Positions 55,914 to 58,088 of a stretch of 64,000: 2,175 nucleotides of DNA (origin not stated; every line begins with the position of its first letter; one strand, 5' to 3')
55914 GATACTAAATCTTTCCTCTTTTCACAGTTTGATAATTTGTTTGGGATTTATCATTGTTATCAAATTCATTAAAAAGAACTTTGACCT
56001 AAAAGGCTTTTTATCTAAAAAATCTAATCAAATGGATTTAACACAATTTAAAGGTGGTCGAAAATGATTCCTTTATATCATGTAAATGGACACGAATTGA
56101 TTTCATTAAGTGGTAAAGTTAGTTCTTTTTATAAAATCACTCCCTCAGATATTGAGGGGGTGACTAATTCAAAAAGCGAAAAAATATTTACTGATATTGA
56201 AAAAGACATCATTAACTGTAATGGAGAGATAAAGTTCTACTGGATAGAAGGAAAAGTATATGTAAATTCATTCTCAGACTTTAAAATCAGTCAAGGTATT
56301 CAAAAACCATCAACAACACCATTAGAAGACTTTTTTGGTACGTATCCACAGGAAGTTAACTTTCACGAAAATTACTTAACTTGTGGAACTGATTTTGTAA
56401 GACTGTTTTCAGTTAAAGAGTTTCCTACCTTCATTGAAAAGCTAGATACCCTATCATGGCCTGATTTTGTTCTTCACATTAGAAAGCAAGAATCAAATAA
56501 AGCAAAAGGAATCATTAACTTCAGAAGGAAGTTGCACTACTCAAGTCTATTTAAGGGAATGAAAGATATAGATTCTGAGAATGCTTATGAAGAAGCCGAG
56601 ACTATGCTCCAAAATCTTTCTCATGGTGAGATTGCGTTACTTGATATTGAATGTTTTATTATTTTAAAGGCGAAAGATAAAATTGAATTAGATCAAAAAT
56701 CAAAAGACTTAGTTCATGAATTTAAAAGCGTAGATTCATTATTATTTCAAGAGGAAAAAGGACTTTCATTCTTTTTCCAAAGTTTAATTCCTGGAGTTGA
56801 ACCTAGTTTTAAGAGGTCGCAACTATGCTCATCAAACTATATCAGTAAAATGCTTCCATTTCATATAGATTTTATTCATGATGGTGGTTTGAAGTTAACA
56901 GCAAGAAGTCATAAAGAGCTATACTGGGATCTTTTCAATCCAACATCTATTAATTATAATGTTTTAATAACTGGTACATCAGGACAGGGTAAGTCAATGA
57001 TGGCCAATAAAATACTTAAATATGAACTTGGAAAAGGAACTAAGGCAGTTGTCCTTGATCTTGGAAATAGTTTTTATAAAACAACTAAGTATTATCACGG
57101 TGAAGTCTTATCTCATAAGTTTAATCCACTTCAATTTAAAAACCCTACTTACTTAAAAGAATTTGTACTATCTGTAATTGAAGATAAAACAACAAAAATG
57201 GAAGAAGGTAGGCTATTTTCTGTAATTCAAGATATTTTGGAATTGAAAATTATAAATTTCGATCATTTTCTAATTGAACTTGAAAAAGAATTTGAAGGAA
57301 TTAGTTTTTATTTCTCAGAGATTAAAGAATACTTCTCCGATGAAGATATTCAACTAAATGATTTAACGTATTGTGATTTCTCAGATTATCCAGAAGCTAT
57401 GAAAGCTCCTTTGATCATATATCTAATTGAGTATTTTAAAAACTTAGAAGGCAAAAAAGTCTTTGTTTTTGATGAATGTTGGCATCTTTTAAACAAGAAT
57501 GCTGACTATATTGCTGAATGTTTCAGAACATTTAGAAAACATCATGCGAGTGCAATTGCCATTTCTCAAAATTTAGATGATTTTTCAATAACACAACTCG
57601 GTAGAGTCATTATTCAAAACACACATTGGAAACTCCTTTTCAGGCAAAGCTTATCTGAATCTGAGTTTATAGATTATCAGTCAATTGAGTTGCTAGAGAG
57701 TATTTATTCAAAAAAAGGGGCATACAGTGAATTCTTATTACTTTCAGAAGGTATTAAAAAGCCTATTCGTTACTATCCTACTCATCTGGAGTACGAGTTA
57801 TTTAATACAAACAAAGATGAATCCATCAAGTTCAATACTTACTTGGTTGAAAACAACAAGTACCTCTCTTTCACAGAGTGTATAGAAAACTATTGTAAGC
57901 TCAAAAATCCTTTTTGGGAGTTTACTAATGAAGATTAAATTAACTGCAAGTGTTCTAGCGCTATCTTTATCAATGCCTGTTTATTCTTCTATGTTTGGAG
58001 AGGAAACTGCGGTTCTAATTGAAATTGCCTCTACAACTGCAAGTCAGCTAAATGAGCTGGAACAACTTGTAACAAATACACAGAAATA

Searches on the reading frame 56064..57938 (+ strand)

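Call 69: search_protein_families(library=pfam, proteins=[window:56064-57938:+], max_evalue=0.0001)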
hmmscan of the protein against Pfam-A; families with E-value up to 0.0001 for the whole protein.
window:56064-57938:+ (624 aa): 2 families
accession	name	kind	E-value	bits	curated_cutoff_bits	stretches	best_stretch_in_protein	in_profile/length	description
PF19044.6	P-loop_TraG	-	1.1e-19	70.8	25.8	2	295-373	27-105/413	TraG P-loop domain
PF12846.13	AAA_10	-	8.1e-08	32.1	27.5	0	297-336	21-60/362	AAA-like domain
